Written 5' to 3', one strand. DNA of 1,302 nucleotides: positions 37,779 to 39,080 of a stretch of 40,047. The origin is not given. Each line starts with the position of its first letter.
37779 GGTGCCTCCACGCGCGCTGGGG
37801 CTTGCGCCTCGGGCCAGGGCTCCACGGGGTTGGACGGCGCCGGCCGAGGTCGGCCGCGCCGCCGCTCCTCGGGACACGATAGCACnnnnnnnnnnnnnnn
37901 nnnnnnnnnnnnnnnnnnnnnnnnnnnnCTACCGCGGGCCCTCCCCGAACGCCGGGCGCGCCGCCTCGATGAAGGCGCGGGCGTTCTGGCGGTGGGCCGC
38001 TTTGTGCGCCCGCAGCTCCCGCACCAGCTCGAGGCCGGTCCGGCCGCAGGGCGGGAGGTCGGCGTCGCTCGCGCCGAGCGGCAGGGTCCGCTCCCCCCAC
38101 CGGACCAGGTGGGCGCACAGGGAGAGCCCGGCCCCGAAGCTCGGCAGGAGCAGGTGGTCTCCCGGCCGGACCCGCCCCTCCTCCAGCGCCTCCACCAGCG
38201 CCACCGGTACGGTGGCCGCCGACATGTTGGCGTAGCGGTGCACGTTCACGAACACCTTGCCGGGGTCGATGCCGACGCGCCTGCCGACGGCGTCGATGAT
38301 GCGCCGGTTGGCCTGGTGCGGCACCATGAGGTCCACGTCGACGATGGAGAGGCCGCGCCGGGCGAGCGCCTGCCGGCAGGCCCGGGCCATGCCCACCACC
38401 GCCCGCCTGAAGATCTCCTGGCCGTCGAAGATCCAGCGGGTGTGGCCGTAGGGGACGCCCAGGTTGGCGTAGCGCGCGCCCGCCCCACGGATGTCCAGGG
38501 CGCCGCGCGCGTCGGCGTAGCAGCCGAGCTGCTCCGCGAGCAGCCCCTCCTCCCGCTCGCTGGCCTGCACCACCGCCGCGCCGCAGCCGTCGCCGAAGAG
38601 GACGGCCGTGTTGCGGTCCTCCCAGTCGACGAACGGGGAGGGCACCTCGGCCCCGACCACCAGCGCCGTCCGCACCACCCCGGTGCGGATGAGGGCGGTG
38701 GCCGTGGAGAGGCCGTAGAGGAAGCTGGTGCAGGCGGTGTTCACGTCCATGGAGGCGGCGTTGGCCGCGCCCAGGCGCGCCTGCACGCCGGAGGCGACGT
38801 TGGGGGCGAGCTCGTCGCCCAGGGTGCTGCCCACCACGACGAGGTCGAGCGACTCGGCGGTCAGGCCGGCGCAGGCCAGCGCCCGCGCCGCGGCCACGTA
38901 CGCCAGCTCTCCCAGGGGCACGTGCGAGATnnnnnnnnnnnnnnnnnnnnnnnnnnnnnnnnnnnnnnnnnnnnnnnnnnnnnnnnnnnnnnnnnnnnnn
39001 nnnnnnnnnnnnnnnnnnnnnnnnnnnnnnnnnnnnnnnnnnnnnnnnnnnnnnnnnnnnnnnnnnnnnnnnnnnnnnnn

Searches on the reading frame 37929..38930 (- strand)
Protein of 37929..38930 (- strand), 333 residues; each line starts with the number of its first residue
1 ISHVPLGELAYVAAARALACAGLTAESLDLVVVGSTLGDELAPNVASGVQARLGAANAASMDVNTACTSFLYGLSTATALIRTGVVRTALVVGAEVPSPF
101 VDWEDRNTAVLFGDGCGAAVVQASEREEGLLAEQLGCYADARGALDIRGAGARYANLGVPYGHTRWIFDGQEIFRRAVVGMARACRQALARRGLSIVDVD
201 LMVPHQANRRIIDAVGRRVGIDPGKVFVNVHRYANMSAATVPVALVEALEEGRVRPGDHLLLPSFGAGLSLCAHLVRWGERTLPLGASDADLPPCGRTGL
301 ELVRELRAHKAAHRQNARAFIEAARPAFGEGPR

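Call 84: search_protein_families(library=pfam, proteins=[window:37929-38930:-], max_evalue=0.001)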
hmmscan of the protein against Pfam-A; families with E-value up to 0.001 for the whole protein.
window:37929-38930:- (333 aa): 3 families
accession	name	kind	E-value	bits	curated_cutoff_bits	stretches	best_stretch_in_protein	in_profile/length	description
PF08541.16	ACP_syn_III_C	-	1.7e-31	108.6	26.6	1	189-278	1-90/90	3-Oxoacyl-[acyl-carrier-protein (ACP)] synthase III C terminal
PF08545.16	ACP_syn_III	-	3.9e-28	97.6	24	1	61-137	1-78/80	3-Oxoacyl-[acyl-carrier-protein (ACP)] synthase III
PF00108.29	Thiolase_N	-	1.1e-07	32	26.4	1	4-96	21-114/260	Thiolase, N-terminal domain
